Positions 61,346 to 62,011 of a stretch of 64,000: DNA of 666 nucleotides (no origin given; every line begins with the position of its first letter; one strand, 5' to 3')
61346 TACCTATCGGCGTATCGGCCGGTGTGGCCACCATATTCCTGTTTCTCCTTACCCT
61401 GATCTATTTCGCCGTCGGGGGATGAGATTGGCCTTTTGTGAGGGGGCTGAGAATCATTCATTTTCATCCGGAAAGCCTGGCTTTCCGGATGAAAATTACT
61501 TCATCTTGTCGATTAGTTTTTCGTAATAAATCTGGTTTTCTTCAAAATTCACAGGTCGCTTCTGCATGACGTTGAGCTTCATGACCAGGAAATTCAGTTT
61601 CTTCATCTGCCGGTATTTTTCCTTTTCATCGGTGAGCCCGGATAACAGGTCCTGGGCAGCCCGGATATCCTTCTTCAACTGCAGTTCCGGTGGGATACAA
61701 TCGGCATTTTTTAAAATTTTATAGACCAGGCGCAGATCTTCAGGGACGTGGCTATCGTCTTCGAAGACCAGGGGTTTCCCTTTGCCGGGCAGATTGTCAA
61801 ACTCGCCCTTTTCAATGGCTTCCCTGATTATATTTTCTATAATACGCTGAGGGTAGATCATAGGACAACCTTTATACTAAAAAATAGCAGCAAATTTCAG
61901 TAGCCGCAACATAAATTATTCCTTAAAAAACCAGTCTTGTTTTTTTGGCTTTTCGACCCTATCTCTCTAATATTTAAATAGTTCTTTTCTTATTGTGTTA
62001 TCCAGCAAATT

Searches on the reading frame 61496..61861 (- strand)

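Call 5: search_protein_families(library=pfam, proteins=[window:61496-61861:-], max_evalue=0.01)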
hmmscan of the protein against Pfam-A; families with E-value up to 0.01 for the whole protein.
window:61496-61861:- (121 aa): 1 family
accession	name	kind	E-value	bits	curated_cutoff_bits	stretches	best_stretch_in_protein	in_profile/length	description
PF09350.15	DJC28_CD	-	9.3e-27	93.4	27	1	7-73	1-69/70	DnaJ homologue, subfamily C, member 28, conserved domain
